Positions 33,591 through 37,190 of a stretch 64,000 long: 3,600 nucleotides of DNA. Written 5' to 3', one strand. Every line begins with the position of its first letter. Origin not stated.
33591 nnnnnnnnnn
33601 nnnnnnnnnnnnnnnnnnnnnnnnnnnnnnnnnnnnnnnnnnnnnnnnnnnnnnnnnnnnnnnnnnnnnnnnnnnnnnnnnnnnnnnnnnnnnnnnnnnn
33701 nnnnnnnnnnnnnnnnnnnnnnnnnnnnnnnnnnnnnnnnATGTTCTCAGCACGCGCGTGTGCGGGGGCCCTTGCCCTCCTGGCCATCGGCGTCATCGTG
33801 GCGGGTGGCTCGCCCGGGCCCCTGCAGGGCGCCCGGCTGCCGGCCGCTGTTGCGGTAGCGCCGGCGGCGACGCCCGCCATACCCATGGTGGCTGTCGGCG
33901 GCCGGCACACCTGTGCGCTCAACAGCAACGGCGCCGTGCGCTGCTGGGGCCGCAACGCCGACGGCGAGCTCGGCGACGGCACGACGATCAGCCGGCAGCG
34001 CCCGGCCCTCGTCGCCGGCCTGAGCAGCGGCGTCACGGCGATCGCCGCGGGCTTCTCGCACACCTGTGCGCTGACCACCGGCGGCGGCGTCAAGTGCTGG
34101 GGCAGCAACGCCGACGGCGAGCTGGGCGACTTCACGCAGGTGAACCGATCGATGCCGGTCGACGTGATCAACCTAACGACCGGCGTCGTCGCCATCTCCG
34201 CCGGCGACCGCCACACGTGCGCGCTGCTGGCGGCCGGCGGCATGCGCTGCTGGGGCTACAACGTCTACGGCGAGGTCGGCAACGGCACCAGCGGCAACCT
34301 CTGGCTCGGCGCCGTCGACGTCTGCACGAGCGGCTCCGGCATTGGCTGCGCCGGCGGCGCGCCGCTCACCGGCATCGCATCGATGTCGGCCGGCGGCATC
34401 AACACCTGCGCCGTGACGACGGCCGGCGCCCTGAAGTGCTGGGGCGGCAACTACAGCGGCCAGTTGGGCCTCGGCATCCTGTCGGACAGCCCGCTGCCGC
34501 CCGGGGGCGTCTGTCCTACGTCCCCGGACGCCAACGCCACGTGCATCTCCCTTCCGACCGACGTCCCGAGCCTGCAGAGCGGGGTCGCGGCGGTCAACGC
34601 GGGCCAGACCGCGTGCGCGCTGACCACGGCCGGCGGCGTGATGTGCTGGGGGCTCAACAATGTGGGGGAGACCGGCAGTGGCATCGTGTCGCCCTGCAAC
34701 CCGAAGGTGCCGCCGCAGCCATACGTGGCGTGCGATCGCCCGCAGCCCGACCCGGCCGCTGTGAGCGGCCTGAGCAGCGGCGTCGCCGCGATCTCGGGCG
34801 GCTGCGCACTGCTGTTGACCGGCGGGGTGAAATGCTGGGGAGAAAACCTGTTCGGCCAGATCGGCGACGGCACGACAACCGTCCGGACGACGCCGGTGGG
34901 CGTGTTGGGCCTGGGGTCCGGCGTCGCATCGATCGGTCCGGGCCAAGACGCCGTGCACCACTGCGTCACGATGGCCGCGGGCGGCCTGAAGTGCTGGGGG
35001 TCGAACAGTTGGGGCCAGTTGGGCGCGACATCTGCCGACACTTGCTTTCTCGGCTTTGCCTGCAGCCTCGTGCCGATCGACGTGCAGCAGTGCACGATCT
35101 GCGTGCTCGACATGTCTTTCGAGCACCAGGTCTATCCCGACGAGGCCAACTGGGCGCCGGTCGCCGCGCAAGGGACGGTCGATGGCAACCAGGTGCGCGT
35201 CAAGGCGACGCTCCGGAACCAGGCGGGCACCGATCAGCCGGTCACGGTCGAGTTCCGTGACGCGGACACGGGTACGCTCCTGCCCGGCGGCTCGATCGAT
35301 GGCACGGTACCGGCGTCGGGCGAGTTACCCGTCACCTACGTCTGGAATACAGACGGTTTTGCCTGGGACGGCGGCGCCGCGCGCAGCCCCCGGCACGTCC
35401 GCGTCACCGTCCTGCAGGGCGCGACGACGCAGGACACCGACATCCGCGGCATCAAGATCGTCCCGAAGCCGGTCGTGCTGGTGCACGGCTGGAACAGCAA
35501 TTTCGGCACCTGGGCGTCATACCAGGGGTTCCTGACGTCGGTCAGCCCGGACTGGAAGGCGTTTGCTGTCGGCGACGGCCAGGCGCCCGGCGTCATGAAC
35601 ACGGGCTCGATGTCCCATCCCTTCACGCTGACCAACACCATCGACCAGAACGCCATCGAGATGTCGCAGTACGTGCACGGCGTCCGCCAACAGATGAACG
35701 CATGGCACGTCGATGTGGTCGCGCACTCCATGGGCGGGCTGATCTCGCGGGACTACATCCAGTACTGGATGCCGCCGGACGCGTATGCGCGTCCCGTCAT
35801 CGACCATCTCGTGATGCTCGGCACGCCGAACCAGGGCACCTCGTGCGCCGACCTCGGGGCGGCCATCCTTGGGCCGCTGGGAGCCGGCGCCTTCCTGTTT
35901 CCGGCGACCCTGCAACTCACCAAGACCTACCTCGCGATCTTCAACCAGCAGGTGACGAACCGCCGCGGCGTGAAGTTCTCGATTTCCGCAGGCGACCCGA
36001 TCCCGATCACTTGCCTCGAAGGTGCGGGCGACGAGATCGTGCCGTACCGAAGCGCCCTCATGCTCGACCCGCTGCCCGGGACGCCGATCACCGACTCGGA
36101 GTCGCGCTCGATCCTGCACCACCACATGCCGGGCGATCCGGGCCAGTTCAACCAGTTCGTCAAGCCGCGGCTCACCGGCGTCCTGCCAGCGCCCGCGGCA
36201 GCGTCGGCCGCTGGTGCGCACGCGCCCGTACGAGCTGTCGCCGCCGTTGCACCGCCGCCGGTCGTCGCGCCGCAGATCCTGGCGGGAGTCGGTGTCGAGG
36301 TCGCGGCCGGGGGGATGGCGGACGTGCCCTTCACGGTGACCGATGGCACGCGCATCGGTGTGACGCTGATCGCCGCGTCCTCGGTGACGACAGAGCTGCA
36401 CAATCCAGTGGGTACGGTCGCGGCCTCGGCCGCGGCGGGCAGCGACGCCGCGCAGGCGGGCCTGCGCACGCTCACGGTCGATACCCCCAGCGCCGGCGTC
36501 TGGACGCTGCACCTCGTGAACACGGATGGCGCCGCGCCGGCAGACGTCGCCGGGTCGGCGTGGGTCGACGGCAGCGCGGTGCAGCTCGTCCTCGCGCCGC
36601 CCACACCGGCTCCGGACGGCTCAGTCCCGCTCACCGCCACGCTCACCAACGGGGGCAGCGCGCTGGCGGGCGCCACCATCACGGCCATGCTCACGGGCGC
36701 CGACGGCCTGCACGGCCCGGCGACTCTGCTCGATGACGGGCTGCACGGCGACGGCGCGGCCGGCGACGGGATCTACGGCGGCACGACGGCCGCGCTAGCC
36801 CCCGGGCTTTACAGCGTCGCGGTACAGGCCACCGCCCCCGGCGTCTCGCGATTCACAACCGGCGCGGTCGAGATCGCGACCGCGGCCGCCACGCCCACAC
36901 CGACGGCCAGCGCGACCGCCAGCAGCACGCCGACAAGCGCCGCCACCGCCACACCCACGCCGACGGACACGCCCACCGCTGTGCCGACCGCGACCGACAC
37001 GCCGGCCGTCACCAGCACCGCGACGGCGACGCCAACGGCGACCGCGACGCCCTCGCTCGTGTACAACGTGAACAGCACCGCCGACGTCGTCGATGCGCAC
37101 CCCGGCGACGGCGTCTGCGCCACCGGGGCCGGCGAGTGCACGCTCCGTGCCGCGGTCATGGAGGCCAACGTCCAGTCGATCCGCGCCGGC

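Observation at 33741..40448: Giant sortase-anchored protein fusing an RCC1 propeller, a Bacillus-LipA-type lipase and two CSLREA/beta-helix/choice-of-anchor-Q-like modules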

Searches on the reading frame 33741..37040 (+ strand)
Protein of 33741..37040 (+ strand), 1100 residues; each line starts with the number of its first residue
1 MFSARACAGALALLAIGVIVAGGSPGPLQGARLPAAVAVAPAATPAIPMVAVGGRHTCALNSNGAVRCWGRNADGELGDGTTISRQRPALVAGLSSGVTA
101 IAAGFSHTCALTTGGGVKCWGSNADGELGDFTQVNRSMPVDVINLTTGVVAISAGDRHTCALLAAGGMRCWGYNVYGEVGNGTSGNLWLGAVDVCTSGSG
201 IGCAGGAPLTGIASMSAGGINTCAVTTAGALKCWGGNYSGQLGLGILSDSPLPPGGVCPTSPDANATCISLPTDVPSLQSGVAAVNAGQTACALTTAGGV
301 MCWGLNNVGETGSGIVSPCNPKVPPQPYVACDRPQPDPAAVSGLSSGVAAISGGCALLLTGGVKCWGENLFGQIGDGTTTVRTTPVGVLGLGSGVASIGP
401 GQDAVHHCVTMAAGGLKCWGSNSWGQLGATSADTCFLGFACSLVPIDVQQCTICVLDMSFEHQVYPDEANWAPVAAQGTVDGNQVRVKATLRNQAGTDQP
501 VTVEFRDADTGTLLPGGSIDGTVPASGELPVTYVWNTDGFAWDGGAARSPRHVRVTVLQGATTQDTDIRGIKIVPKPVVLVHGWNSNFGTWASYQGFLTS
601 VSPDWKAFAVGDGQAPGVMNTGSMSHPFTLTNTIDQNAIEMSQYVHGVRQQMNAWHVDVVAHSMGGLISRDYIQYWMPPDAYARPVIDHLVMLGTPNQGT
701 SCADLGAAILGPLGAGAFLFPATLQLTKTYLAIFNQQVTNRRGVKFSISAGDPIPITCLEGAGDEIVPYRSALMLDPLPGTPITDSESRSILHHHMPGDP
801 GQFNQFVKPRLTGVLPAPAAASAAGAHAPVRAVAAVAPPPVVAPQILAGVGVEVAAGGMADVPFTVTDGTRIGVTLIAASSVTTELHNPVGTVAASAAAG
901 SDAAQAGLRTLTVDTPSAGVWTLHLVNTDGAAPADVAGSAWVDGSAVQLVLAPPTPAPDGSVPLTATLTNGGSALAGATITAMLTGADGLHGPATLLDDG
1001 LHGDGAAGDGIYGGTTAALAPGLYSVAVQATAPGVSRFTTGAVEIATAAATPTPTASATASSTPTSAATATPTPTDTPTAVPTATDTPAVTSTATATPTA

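Call 25: find_related_loci(query=window:33741-37040:+, collection=genome_contigs, flank=10000)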
Query window:33741-37040:+ (1100 aa) in genome_contigs; peptide patterns used: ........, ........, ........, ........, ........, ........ (x = any residue, [..] = any of these).
40 stretches matched a pattern; 9 encode a relative of the query (tblastn E <= 1e-3); 9 distinct loci.
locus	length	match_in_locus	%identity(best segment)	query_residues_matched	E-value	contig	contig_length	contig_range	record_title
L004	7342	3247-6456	83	8-1088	0e+0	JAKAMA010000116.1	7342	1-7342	MAG: Chloroflexi bacterium isolate WY5.bin150 NODE_19045_length_7342_cov_1.533888, whole genome shotgun sequence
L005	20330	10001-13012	67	38-1045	0e+0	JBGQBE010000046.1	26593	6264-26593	MAG: Dehalococcoidia bacterium isolate OBJ2_061818_130_14 k141_693705_length_26593_cov_13.9950, whole genome shotgun seq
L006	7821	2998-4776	38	452-1055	1e-100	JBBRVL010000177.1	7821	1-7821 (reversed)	MAG: Chloroflexia bacterium isolate La3_metabat2.148 La3_metabat2.148_K_3546330_L_7821_cov_9.0000, whole genome shotgun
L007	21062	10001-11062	39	47-428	6e-58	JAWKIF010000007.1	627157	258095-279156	MAG: Microthrixaceae bacterium isolate AC1.96 AC1.96.fa-7, whole genome shotgun sequence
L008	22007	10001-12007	35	33-432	5e-47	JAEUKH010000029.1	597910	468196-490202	MAG: Myxococcales bacterium isolate new MAG-90 k141_63815, whole genome shotgun sequence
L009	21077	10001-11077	33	12-516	2e-40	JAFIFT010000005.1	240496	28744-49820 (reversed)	MAG: Legionellaceae bacterium isolate coassembly_bin.13 k141_20064, whole genome shotgun sequence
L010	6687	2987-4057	31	26-428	5e-31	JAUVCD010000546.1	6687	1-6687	MAG: Myxococcales bacterium isolate CSMAG_262 CSMAG_262_k141_1018136_length_6687_cov_7.0099, whole genome shotgun sequen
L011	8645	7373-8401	34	40-428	7e-46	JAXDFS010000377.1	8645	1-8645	MAG: Solirubrobacteraceae bacterium isolate BP_483 scaffold_631833, whole genome shotgun sequence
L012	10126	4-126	55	50-385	4e-7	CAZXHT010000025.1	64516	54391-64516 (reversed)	MAG TPA_asm: uncultured Myxococcales bacterium isolate binchicken_co100_415 genome assembly, contig: NODE_599_length_645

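Call 80: search_protein_families(library=ncbifam, proteins=[L005:9887-15154:+], max_evalue=0.001)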
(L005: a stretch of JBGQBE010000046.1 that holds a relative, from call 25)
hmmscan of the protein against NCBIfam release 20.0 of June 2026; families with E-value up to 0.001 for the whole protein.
L005:9887-15154:+ (1756 aa): 4 families
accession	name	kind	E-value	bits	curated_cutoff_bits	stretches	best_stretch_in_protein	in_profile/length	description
NF041518.1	choice_anch_Q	domain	1.1e-22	80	25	1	1408-1471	1-58/58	choice-of-anchor Q domain-containing protein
NF041940.1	choice_anch_X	domain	3.5e-07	29.8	25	1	991-1027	1-37/37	choice-of-anchor X domain-containing protein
TIGR04214.1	CSLREA_Nterm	domain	6.2e-06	26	25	1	1116-1151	1-27/27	CSLREA domain-containing protein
NF011457.0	PRK14875.1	equivalog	0.00011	21.3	307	1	575-671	128-213/372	acetoin dehydrogenase dihydrolipoyllysine-residue acetyltransferase subunit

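Call 81: search_protein_families(library=pfam, proteins=[L005:9887-15154:+], max_evalue=0.001)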
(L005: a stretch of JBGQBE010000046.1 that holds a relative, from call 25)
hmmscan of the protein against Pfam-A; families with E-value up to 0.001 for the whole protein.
L005:9887-15154:+ (1756 aa): 7 families
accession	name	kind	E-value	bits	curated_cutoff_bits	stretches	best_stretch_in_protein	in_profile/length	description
PF25390.1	WD40_RLD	-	5e-56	191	150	2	30-322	73-342/363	RCC1-like domain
PF13540.12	RCC1_2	-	1.8e-41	139.4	22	5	99-127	1-29/30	Regulator of chromosome condensation (RCC1) repeat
PF00415.24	RCC1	-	2.9e-31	108.2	21.7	2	65-112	2-50/50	Regulator of chromosome condensation (RCC1) repeat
PF24096.1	DUF7379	-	4.5e-10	40.2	33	1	625-707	41-121/191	Domain of unknown function (DUF7379)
PF25384.1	Alsin_RLD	-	3e-06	27.2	100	0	71-131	248-309/405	Alsin RCC1-like domain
PF02089.21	Palm_thioest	-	5.9e-05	23.3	26.8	1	578-704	1-116/254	Palmitoyl protein thioesterase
PF01674.24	Lipase_2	-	0.00081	19.4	20.3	0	577-676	2-95/219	Lipase (class 2)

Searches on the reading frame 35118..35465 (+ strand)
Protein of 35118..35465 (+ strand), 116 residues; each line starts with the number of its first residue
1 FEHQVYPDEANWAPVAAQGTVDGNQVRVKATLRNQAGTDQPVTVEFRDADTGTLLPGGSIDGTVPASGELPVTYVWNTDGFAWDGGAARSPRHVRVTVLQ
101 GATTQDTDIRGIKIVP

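Call 12: search_protein_families(library=pfam, proteins=[window:35118-35465:+], max_evalue=1)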
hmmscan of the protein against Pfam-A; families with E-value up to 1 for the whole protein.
window:35118-35465:+ (116 aa): 0 families

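Call 13: search_protein_families(library=ncbifam, proteins=[window:35118-35465:+], max_evalue=1)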
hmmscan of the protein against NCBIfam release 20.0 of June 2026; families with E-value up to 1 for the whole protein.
window:35118-35465:+ (116 aa): 0 families

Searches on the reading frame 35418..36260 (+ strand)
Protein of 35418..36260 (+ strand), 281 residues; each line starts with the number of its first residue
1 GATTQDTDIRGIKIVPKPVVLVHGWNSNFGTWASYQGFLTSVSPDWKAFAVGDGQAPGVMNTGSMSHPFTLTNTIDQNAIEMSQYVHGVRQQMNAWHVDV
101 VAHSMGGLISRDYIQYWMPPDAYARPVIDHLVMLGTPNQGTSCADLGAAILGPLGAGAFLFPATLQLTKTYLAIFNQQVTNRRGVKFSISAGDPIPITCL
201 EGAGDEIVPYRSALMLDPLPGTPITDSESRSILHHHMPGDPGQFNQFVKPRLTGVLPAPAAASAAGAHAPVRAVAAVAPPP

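Call 12: search_protein_families(library=pfam, proteins=[window:35418-36260:+], max_evalue=1)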
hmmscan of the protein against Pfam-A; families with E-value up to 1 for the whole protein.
window:35418-36260:+ (281 aa): 10 families
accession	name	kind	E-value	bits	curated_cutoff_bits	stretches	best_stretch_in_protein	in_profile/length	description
PF24096.1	DUF7379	-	5.8e-13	49.6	33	1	64-145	40-119/191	Domain of unknown function (DUF7379)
PF02089.21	Palm_thioest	-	1.2e-06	28.9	26.8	1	18-143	1-115/254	Palmitoyl protein thioesterase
PF01674.24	Lipase_2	-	6.4e-06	26.3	20.3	1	17-116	2-95/219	Lipase (class 2)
PF07819.20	PGAP1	-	0.0001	22.6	24.3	1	83-141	81-132/233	PGAP1-like alpha/beta domain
PF00561.26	Abhydrolase_1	-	0.0002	21.5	25.8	1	17-136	1-102/245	alpha/beta hydrolase fold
PF05057.20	DUF676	-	0.00051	20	20.3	1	19-118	8-100/217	Putative serine esterase (DUF676)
PF12697.13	Abhydrolase_6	-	0.0043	18.2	26.3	1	19-167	1-111/217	Alpha/beta hydrolase family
PF02450.21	LCAT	-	0.012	15.4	21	1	93-141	118-165/392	Lecithin:cholesterol acyltransferase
PF06028.17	DUF915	-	0.014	15.2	22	1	74-142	81-147/255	Alpha/beta hydrolase of unknown function (DUF915)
PF12146.15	Hydrolase_4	-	0.081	12.6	27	1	81-115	61-95/239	Serine aminopeptidase, S33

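Call 13: search_protein_families(library=ncbifam, proteins=[window:35418-36260:+], max_evalue=1)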
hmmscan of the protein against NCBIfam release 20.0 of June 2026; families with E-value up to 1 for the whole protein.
window:35418-36260:+ (281 aa): 2 families
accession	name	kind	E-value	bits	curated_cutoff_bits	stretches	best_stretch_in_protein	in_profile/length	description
NF011457.0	PRK14875.1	equivalog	9.4e-05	21.5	307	1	16-111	132-213/372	acetoin dehydrogenase dihydrolipoyllysine-residue acetyltransferase subunit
TIGR01738.1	bioH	equivalog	0.04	13.5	206.95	0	18-109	6-78/245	pimeloyl-ACP methyl ester esterase BioH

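Call 16: search_solved_structures(query=window:35418-36260:+, max_evalue=1, show_alignments=3)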
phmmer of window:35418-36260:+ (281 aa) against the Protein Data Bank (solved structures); distinct sequences matched with E-value up to 1: 25.
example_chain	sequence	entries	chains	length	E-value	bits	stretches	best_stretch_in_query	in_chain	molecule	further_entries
7v3k_A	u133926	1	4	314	1.1e-08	37.9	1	14-188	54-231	Putative lipase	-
5h6g_A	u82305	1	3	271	6.6e-06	28.8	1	15-153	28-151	Putative secreted lipase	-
5h6b_A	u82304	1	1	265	1.2e-05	28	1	15-153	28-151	Putative secreted lipase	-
6nkc_A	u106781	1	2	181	0.00075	22.1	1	76-138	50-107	Lipase, Lip_vut1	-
3d2b_A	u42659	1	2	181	0.0016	21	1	72-119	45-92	Lipase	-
3qmm_A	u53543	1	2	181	0.0021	20.6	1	72-119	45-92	Lipase estA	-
3d2c_A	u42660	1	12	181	0.0024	20.4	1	72-119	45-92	Lipase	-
6zth_A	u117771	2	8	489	0.0033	20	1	19-154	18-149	PlaB phospholipase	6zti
5ct8_A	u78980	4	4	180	0.0057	19.2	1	72-115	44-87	Quadruple mutant lipase A | Esterase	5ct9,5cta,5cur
8xy5_A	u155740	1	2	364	0.0068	18.9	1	81-163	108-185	Alpha/beta hydrolase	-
1ys1_X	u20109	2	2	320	0.017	17.6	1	81-162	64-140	Lipase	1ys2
1hqd_A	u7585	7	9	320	0.017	17.6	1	81-162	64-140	LIPASE | TRIACYL-GLYCEROL-HYDROLASE | TRIACYL-GLYCEROL HYDROLASE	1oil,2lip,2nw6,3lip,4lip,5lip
7cof_A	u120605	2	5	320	0.018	17.6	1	81-161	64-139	Alpha/beta hydrolase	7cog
7r1k_A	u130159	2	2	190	0.018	17.5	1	76-116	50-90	Lipase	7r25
1i6w_A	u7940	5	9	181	0.023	17.2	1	72-115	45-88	LIPASE A | lipase | Esterase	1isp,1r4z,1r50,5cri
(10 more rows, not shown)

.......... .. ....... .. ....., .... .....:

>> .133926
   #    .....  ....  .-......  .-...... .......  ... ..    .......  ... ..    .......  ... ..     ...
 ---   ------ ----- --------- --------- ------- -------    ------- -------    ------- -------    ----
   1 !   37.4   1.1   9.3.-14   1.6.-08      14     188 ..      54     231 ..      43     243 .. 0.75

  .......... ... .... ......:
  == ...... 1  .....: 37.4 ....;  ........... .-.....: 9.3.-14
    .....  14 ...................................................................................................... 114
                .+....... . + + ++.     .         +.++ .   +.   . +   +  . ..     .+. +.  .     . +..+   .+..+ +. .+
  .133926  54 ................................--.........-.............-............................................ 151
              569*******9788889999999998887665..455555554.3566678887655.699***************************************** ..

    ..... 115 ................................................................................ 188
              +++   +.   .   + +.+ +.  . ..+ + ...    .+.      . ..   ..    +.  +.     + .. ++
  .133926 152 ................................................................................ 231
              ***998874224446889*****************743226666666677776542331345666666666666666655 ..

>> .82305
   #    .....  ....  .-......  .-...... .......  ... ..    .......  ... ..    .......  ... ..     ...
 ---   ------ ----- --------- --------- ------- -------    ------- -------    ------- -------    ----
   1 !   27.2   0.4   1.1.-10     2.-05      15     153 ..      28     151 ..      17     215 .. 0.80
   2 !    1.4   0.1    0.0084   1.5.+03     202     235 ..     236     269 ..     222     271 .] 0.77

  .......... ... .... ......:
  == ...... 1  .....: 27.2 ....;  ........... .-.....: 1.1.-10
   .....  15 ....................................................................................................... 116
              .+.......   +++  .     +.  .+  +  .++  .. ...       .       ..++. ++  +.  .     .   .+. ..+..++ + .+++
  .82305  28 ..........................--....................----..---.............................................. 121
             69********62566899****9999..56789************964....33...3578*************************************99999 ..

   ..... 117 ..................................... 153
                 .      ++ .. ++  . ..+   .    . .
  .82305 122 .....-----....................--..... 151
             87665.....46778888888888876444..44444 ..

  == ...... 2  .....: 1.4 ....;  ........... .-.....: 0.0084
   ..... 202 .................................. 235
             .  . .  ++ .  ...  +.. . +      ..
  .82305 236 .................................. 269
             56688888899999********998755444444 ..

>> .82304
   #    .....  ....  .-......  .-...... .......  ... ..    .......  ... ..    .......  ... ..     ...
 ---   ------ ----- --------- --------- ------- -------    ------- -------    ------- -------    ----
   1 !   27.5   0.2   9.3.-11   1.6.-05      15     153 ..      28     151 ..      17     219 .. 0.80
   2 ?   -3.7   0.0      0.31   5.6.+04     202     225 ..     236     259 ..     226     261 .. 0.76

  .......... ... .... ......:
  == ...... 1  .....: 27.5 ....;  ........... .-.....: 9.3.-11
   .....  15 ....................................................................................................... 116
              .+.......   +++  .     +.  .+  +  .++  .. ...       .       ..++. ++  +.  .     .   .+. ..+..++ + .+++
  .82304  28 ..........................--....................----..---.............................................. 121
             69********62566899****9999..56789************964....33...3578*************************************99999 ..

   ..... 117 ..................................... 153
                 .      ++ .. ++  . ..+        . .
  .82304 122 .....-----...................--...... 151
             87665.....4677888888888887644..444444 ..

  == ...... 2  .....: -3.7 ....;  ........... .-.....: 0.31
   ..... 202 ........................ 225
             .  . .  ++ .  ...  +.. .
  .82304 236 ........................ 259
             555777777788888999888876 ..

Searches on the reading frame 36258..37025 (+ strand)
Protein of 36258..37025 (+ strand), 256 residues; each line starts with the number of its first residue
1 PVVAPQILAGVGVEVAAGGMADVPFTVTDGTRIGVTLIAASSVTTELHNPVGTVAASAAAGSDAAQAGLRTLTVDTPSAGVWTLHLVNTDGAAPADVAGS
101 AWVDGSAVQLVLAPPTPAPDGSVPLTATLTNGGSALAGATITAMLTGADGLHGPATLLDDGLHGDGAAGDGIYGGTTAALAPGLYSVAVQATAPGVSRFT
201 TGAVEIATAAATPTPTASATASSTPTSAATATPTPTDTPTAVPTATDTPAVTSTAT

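Call 12: search_protein_families(library=pfam, proteins=[window:36258-37025:+], max_evalue=1)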
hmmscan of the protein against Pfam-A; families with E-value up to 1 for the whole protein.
window:36258-37025:+ (256 aa): 2 families
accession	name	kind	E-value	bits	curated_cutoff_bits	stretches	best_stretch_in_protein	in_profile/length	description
PF04151.21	PPC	-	0.019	16.3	25.9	1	25-85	7-67/70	Bacterial pre-peptidase C-terminal domain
PF24994.1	GIL1_IRKI_C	-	0.039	14.4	27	1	18-39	28-49/53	GIL1/IRKI C-terminal domain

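Call 13: search_protein_families(library=ncbifam, proteins=[window:36258-37025:+], max_evalue=1)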
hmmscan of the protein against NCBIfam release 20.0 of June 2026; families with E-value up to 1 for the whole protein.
window:36258-37025:+ (256 aa): 3 families
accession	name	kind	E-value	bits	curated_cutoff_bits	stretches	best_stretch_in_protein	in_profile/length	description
NF041940.1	choice_anch_X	domain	4.9e-13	48.6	25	1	156-191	2-37/37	choice-of-anchor X domain-containing protein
TIGR00868.1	hCaCC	subfamily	0.013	13.3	900.85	1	125-193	613-682/863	calcium-activated chloride channel protein 1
NF033186.1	internalin_K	exception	0.19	10.2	1100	1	182-243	480-544/604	class 1 internalin InlK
